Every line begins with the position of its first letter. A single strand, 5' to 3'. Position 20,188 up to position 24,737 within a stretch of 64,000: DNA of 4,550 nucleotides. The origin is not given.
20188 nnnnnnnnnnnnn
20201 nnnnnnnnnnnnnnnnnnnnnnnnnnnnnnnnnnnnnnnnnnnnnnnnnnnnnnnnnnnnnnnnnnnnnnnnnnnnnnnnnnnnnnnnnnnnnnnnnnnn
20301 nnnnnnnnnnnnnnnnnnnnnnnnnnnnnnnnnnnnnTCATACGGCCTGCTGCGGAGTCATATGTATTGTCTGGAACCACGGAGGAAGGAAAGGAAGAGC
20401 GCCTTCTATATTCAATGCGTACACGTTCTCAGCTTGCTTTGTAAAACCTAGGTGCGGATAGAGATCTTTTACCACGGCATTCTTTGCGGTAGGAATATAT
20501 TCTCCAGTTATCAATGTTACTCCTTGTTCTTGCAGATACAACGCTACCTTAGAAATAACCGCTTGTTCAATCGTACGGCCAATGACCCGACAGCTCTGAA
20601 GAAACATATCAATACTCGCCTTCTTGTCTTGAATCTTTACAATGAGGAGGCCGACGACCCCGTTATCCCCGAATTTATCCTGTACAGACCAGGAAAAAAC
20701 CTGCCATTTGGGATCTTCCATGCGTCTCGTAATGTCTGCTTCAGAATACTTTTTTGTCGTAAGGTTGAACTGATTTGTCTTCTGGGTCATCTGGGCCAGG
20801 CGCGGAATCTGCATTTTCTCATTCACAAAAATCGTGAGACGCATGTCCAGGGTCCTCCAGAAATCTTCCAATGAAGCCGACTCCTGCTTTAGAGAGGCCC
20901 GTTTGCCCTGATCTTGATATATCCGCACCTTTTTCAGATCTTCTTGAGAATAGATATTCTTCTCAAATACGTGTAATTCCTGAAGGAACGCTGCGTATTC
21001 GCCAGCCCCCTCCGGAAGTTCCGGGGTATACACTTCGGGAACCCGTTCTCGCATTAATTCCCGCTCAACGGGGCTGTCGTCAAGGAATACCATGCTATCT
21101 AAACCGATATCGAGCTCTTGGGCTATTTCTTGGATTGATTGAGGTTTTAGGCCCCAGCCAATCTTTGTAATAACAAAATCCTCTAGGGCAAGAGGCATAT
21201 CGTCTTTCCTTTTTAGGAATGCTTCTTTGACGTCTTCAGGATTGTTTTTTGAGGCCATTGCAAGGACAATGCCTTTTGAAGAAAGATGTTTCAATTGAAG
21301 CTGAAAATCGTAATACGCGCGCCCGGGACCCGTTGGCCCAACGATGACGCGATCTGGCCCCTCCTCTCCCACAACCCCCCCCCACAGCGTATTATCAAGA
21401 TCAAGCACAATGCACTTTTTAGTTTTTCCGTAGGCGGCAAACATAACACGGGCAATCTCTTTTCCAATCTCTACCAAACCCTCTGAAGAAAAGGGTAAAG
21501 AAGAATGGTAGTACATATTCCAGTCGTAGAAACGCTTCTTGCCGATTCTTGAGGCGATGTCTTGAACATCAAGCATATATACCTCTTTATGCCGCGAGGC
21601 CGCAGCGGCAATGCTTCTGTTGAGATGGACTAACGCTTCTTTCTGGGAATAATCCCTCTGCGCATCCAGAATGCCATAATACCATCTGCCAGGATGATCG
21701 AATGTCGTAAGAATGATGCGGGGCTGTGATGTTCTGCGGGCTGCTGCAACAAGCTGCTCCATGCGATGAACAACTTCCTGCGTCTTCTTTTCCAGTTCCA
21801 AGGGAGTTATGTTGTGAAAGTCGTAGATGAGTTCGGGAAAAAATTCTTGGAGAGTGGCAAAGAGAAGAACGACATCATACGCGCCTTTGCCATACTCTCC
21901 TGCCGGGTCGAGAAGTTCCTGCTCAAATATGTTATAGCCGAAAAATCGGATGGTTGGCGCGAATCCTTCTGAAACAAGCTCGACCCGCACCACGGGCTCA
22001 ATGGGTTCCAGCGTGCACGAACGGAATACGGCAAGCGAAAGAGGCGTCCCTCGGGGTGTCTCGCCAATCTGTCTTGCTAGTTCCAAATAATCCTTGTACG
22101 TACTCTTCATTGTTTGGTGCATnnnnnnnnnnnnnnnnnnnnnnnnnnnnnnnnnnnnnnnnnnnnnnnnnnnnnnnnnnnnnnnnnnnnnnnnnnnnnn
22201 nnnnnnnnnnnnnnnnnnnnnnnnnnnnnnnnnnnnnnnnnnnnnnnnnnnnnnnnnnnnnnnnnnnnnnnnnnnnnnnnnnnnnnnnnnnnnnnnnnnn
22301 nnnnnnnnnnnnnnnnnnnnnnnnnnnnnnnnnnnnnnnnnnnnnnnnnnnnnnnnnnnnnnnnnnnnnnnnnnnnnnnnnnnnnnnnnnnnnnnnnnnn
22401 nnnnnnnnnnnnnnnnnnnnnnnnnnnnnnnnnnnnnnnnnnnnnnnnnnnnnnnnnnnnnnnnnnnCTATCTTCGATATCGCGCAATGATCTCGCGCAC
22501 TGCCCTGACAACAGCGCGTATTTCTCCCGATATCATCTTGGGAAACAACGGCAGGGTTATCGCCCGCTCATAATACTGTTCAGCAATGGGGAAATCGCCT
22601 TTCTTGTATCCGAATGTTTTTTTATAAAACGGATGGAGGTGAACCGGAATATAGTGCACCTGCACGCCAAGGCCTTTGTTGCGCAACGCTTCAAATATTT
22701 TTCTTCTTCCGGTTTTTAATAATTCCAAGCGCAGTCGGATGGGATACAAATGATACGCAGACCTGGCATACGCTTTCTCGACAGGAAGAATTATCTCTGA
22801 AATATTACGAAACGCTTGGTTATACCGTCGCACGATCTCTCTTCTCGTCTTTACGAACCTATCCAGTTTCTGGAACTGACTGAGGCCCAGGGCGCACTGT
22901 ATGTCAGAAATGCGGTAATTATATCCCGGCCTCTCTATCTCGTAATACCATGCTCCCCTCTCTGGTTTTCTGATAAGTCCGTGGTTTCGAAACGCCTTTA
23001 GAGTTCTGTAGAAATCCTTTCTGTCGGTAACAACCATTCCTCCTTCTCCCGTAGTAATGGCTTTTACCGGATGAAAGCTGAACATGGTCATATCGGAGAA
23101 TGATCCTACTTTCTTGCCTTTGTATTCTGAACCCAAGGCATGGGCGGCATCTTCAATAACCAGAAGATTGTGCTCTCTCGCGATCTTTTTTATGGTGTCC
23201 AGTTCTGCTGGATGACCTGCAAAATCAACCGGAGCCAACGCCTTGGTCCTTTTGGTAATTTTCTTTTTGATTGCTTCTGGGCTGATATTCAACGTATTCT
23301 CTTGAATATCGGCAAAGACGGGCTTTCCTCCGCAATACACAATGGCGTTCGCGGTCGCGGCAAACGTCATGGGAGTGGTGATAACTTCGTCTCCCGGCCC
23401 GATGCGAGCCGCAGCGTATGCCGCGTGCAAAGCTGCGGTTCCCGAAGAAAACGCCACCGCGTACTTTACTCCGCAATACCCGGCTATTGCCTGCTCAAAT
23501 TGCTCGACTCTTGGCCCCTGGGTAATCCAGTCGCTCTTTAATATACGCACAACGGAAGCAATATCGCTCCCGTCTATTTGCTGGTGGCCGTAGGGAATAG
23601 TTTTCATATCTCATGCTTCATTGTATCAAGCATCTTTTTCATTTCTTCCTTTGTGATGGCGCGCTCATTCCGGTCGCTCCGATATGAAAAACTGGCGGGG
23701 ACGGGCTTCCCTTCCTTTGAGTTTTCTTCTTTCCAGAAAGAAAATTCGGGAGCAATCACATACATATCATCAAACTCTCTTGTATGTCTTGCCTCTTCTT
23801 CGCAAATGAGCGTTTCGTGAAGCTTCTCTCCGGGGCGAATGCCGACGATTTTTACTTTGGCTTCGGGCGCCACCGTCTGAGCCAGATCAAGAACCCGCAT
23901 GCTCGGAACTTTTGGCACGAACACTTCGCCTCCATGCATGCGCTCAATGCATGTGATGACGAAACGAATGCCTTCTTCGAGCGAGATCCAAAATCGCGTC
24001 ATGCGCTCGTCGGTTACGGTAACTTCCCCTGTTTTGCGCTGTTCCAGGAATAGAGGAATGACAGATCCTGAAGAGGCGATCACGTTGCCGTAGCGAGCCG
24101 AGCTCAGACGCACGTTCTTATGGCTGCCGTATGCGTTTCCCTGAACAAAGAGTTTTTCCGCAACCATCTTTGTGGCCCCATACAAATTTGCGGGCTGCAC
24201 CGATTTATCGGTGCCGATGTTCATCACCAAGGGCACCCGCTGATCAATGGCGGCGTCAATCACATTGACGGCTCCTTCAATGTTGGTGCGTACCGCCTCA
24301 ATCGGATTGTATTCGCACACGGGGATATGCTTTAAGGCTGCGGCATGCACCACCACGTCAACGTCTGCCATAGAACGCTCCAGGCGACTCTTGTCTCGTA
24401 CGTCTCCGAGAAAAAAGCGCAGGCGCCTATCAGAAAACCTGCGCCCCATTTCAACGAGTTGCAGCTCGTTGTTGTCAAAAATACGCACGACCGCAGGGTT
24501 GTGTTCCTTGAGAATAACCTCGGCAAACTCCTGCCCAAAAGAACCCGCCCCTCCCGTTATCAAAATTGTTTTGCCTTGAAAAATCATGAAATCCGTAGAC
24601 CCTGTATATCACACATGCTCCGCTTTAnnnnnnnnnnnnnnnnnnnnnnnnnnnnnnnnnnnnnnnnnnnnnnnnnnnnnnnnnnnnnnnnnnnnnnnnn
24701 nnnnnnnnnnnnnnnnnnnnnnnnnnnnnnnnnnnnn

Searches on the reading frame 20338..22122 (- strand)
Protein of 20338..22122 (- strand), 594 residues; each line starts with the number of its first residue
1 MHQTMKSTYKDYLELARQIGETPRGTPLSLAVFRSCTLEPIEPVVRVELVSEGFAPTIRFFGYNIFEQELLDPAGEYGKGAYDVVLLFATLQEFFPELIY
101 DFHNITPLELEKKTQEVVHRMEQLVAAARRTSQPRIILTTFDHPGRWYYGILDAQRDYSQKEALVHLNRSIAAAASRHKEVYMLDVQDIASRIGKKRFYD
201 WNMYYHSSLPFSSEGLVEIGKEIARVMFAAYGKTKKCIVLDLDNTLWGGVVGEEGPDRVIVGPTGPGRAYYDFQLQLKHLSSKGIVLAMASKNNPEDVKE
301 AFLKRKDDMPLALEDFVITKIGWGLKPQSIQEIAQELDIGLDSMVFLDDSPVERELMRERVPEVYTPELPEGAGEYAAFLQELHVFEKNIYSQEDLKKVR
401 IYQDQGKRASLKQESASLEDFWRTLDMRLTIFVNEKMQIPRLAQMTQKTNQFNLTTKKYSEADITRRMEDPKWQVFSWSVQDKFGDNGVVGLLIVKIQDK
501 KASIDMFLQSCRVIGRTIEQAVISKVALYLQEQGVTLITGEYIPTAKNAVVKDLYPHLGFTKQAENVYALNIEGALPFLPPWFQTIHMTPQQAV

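Call 46: search_protein_families(library=pfam, proteins=[window:20338-22122:-], max_evalue=0.00001)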
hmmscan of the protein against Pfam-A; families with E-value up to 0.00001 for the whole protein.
window:20338-22122:- (594 aa): 1 family
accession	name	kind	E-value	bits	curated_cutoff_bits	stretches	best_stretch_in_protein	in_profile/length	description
PF21211.3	FkbH_N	-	4.6e-06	27.1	27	1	63-224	35-188/192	FkbH, N-terminal domain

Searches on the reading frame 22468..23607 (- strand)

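Call 46: search_protein_families(library=pfam, proteins=[window:22468-23607:-], max_evalue=0.00001)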
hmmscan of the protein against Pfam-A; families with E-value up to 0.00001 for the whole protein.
window:22468-23607:- (379 aa): 4 families
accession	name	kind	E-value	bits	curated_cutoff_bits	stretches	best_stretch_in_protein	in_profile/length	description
PF01041.23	DegT_DnrJ_EryC1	-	1.1e-130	436.6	19.8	1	10-371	2-360/360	DegT/DnrJ/EryC1/StrS aminotransferase family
PF00155.27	Aminotran_1_2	-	8.4e-11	42.1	19.7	1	35-159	45-191/361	Aminotransferase class I and II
PF01212.27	Beta_elim_lyase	-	3.4e-08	33.6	27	1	31-267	31-231/288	Beta-eliminating lyase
PF01053.26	Cys_Met_Meta_PP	-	6.6e-08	31.9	27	1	30-157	50-177/381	Cys/Met metabolism PLP-dependent enzyme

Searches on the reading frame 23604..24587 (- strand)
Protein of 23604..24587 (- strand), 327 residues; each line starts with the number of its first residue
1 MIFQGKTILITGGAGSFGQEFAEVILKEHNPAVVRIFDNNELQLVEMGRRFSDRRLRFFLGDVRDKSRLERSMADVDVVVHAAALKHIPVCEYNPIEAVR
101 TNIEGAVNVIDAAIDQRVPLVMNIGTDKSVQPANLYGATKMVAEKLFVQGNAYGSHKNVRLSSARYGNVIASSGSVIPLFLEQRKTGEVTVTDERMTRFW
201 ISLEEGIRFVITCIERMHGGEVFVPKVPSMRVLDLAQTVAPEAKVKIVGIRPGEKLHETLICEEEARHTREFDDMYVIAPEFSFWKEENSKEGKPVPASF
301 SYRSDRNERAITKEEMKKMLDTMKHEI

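Call 46: search_protein_families(library=pfam, proteins=[window:23604-24587:-], max_evalue=0.00001)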
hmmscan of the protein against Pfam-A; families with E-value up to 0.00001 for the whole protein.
window:23604-24587:- (327 aa): 8 families
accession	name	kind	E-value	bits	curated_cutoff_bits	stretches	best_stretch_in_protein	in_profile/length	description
PF02719.21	Polysacc_synt_2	-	3.4e-93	312.5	20.2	1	8-279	1-292/293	Polysaccharide biosynthesis protein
PF01370.27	Epimerase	-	5e-21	75.7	20.9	1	8-221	1-235/240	NAD dependent epimerase/dehydratase family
PF16363.11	GDP_Man_Dehyd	-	2.2e-15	57.4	27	1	9-224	1-247/332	GDP-mannose 4,6 dehydratase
PF01073.25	3Beta_HSD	-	1.6e-14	54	22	1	9-132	1-122/280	3-beta hydroxysteroid dehydrogenase/isomerase family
PF04321.23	RmlD_sub_bind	-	3.1e-09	36.7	27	1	7-149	2-138/287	RmlD substrate binding domain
PF00106.31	adh_short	-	4e-07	30.2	26.6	1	6-165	1-178/195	short chain dehydrogenase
PF13460.12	NAD_binding_10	-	5.8e-06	26.7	27.2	1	12-133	1-108/184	NAD(P)H-binding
PF07993.18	NAD_binding_4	-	7.2e-06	25.8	20.1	0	53-117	60-127/258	Male sterility protein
